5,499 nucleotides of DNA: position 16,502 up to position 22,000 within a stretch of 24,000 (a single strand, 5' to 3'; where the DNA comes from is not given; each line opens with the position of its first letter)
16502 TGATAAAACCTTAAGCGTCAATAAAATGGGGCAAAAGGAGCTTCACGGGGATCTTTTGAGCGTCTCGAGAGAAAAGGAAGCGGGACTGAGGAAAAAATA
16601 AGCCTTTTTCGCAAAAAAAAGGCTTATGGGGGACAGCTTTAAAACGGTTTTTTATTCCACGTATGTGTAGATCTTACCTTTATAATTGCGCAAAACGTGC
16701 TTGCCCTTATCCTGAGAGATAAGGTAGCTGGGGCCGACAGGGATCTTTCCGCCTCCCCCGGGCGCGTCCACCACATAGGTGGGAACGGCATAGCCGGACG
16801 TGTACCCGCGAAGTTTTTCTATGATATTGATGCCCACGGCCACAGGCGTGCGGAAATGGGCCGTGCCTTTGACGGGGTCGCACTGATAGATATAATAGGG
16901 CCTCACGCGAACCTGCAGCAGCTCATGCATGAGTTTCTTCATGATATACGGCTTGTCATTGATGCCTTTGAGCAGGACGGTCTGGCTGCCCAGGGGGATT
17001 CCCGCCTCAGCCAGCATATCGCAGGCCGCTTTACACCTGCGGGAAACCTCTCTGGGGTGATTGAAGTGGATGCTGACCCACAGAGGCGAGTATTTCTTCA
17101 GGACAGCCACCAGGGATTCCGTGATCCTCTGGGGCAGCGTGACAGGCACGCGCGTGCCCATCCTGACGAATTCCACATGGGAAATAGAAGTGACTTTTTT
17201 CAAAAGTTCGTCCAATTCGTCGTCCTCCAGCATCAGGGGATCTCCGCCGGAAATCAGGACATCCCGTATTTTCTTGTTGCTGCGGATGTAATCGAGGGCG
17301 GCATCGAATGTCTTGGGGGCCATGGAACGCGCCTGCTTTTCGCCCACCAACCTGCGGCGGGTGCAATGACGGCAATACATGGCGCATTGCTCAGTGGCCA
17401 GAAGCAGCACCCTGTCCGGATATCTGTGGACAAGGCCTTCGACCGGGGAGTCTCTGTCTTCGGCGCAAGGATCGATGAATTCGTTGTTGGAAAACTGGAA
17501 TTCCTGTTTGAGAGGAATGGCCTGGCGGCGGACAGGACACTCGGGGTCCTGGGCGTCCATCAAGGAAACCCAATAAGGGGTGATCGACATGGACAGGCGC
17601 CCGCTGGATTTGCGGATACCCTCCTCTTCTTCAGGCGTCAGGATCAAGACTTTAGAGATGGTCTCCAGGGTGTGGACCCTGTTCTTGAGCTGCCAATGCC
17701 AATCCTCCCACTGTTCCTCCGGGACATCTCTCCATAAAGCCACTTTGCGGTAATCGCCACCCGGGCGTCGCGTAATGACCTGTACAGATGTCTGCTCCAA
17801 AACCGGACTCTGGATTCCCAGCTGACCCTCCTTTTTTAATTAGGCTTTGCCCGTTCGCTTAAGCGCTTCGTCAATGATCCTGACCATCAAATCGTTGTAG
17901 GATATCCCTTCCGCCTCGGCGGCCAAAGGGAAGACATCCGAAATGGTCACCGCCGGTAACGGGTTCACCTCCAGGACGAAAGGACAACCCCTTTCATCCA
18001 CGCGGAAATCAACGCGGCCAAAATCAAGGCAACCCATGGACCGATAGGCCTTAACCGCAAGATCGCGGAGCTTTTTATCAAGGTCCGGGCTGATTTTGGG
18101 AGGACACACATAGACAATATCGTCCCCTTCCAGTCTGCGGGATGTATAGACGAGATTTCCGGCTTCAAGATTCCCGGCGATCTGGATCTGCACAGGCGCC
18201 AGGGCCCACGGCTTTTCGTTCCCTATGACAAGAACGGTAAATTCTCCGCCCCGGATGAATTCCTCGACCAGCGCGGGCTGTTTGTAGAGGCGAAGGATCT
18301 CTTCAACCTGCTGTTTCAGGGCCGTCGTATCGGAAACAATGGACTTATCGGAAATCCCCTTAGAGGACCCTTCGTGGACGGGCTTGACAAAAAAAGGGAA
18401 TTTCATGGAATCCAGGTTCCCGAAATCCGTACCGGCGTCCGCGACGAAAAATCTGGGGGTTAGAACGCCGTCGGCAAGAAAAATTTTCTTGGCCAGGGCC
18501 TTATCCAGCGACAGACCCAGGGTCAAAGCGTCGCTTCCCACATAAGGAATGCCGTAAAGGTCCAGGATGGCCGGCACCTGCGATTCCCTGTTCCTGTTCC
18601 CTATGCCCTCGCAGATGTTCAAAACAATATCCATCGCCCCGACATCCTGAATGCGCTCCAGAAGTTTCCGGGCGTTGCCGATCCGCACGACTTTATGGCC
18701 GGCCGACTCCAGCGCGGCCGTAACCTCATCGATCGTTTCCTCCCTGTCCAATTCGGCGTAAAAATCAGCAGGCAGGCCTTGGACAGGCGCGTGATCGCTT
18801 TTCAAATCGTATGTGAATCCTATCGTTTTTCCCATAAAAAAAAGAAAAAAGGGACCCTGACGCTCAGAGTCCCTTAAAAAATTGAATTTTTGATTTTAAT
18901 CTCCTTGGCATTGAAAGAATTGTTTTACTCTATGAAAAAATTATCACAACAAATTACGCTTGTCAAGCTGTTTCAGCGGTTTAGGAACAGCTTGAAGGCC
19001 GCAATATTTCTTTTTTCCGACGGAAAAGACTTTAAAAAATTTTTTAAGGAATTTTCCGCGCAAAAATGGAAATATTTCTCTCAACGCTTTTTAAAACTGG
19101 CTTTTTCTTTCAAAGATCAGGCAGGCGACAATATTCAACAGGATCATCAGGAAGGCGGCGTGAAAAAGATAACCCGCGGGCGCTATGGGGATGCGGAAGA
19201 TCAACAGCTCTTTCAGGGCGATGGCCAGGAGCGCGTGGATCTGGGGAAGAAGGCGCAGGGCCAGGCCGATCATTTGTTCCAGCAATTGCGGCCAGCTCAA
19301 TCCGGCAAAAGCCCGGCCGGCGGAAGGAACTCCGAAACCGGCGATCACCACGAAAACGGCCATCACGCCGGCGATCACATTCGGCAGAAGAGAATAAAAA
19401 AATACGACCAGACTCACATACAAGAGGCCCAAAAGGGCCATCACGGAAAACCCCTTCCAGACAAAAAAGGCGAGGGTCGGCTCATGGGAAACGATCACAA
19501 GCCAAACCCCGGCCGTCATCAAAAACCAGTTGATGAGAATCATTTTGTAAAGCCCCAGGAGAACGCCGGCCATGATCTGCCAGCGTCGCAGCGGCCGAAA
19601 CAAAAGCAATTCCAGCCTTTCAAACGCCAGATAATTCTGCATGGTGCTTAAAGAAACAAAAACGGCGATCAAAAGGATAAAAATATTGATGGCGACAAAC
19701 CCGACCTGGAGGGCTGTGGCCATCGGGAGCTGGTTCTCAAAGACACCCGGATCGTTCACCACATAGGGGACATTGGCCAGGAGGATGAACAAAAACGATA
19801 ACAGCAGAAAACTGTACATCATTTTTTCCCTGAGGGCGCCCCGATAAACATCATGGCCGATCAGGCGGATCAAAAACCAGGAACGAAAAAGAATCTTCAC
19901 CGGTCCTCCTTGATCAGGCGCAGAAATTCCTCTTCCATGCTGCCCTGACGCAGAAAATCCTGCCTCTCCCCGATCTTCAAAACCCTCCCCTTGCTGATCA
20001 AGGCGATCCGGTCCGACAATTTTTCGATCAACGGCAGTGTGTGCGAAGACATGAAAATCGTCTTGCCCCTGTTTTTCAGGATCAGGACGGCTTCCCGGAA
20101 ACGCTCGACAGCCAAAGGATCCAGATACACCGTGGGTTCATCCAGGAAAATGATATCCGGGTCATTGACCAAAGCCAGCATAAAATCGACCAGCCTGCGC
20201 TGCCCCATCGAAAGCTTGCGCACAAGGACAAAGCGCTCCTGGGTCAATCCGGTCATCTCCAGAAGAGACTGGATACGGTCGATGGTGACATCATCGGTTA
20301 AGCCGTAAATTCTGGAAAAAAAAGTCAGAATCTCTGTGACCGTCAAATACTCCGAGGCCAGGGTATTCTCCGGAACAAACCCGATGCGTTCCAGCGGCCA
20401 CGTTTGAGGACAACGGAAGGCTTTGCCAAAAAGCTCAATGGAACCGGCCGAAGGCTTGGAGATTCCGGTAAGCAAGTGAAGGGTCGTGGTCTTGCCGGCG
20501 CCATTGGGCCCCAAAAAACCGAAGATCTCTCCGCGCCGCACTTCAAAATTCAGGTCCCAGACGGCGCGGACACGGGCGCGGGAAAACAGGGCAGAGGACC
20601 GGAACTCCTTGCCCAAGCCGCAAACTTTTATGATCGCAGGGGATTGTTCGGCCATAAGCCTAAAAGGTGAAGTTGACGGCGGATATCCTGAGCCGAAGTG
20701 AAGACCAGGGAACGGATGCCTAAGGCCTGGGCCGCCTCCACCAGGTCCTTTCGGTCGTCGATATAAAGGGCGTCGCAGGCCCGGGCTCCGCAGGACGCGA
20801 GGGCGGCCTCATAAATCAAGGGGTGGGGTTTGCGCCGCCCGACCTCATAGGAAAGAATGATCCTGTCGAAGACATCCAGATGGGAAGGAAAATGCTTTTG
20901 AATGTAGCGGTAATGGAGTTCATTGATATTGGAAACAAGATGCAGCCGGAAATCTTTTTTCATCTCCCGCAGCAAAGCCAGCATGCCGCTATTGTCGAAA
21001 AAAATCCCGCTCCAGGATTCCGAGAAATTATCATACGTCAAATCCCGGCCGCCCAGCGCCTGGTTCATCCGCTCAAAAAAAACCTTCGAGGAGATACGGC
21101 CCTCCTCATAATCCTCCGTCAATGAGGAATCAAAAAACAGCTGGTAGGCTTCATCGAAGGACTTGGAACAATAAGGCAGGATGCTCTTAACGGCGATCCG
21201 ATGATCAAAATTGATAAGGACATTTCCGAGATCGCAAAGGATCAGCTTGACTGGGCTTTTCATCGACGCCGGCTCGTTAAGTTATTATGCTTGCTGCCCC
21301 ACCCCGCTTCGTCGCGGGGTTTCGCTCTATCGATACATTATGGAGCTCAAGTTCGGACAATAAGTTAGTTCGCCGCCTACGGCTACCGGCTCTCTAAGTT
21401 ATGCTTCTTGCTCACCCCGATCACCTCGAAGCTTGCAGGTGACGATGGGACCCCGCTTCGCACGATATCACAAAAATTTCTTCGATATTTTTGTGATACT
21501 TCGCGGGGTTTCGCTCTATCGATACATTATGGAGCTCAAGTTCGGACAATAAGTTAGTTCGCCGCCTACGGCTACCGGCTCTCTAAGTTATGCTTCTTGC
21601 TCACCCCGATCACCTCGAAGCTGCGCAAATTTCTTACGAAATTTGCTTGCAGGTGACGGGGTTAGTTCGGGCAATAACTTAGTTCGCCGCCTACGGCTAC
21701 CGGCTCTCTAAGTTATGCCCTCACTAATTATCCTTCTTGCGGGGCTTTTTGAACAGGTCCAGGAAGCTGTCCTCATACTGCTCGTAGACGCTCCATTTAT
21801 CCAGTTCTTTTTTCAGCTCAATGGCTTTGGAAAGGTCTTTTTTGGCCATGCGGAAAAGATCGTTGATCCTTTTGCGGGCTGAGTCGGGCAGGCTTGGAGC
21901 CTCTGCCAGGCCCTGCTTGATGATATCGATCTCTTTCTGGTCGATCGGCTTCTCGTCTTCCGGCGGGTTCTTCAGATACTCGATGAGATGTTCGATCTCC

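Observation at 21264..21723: ORF-free tandem array: identical 122-bp modules joined by GC-clamped hairpins that carry related nested AT-rich hairpin inserts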

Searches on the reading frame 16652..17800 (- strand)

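Call 11: search_protein_families(library=pfam, proteins=[window:16652-17800:-])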
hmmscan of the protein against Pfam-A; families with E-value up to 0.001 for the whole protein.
window:16652-17800:- (382 aa): 3 families
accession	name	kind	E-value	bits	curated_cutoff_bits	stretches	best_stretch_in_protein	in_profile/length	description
PF12544.13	LAM_C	-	4.1e-25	88.8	26.7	1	327-382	1-56/127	Lysine-2,3-aminomutase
PF04055.27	Radical_SAM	-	3e-13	50.7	29.5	1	136-283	4-157/166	Radical SAM superfamily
PF13353.11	Fer4_12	-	1.1e-06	29.5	22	1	134-205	10-79/137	4Fe-4S single cluster domain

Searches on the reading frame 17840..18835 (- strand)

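Call 11: search_protein_families(library=pfam, proteins=[window:17840-18835:-])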
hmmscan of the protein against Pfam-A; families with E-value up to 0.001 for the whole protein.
window:17840-18835:- (331 aa): 3 families
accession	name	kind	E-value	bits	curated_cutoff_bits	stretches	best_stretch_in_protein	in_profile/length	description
PF07478.18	Dala_Dala_lig_C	-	1.1e-35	123.5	24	1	143-321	34-203/204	D-ala D-ala ligase C-terminus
PF13535.11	ATP-grasp_4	-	2.5e-06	27.6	27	1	145-294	2-152/160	ATP-grasp domain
PF02655.19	ATP-grasp_3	-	3.9e-05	24.2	23.2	1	142-292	28-155/160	ATP-grasp domain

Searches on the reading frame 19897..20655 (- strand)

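Call 11: search_protein_families(library=pfam, proteins=[window:19897-20655:-])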
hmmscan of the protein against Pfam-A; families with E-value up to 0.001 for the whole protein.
window:19897-20655:- (252 aa): 2 families
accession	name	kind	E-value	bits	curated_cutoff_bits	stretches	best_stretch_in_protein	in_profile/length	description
PF00005.33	ABC_tran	-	2.6e-26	93.3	25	1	34-175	3-136/137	ABC transporter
PF13304.12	AAA_21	-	3.6e-14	54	27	1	134-206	224-299/304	AAA domain, putative AbiEii toxin, Type IV TA system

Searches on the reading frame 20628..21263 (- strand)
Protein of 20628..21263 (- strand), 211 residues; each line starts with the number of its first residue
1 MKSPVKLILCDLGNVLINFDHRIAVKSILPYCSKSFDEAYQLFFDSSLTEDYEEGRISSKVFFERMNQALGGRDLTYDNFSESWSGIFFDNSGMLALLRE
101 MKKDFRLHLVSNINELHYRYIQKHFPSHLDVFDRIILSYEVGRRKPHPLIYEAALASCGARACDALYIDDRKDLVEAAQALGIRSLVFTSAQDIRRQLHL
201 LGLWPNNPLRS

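Call 11: search_protein_families(library=pfam, proteins=[window:20628-21263:-])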
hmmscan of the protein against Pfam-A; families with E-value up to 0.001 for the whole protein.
window:20628-21263:- (211 aa): 3 families
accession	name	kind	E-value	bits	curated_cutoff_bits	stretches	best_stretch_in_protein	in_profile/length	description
PF00702.32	Hydrolase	-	1e-10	42.7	26.4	1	5-182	1-191/191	haloacid dehalogenase-like hydrolase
PF13419.12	HAD_2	-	2e-09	38.3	23.8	1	92-187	82-177/178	Haloacid dehalogenase-like hydrolase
PF13242.12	Hydrolase_like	-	6.3e-05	23.3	22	1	143-189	2-49/75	HAD-hyrolase-like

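Call 14: find_encoding_contigs(protein=window:20628-21263:-, flank=10000, max_places=10)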
Protein window:20628-21263:- (211 aa): 2 contigs read that carry it; 2 places shown.
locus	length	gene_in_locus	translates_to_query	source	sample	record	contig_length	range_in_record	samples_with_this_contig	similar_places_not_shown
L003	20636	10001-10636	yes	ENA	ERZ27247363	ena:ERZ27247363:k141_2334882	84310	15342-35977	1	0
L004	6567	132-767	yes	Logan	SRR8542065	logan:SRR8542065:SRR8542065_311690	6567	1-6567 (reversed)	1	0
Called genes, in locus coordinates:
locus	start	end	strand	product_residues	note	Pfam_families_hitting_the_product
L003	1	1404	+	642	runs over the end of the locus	-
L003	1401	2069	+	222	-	PF00730:HhH-GPD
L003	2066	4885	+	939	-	PF01433:Peptidase_M1, PF01103:Omp85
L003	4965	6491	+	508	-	PF11028:TMEM260_N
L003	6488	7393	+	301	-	PF00025:Arf (faint), PF00350:Dynamin_N (weak), PF01926:MMR_HSR1, PF02421:FeoB_N, PF04548:AIG1 (faint), PF00009:GTP_EFTU (weak), PF07650:KH_2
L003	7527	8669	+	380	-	PF01546:Peptidase_M20, PF07687:M20_dimer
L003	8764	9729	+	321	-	PF09754:PAC2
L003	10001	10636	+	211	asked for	PF00702:Hydrolase, PF13419:HAD_2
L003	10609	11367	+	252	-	PF00005:ABC_tran, PF13304:AAA_21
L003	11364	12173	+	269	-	-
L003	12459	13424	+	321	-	PF07478:Dala_Dala_lig_C, PF13535:ATP-grasp_4 (faint)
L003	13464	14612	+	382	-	PF13353:Fer4_12 (weak), PF04055:Radical_SAM, PF12544:LAM_C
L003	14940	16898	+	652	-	PF00009:GTP_EFTU, PF22042:EF-G_D2, PF03144:GTP_EFTU_D2 (weak), PF14492:EFG_III, PF03764:EFG_IV, PF00679:EFG_C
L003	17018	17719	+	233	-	PF06071:YchF-GTPase_C, PF02824:TGS (weak)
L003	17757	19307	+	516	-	PF02142:MGS, PF01808:AICARFT_IMPCHas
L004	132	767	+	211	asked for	PF00702:Hydrolase, PF13419:HAD_2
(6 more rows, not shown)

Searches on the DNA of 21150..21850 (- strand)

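Call 5: search_rna_families(source=window, start=21150, end=21850, threshold=evalue, max_evalue=10, show_alignments=3)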
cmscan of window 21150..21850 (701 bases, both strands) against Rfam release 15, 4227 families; matches with E-value up to 10: 1.
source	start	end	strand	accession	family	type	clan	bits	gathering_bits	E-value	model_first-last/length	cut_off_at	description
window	21724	21783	-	RF01905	HOTAIR_2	Gene; lncRNA;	-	17.7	60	0.096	1-69/69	no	HOTAIR conserved region 2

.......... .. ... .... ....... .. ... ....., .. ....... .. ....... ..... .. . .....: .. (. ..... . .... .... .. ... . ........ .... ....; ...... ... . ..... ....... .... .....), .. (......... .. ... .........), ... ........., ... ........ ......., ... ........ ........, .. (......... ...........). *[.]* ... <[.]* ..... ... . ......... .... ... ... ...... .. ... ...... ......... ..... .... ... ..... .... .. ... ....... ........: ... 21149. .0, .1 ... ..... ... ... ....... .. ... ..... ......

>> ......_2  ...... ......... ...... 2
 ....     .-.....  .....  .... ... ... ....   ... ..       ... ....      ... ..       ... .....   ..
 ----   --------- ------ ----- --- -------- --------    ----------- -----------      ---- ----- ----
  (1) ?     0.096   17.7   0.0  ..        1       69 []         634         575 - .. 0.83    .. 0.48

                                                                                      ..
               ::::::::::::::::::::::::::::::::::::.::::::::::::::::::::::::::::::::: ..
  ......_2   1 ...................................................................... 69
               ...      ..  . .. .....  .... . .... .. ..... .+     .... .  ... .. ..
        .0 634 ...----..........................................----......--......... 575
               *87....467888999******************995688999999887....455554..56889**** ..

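Call 66: search_dna_similar(query=window:21264-21723:-, collection=phages, mode=distant, max_rows=5)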
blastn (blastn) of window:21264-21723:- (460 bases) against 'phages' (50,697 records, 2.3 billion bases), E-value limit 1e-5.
No match.

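Call 67: search_dna_similar(query=window:21264-21723:-, collection=plasmids, mode=distant, max_rows=5)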
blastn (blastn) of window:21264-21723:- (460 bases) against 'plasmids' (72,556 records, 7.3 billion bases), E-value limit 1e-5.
No match.
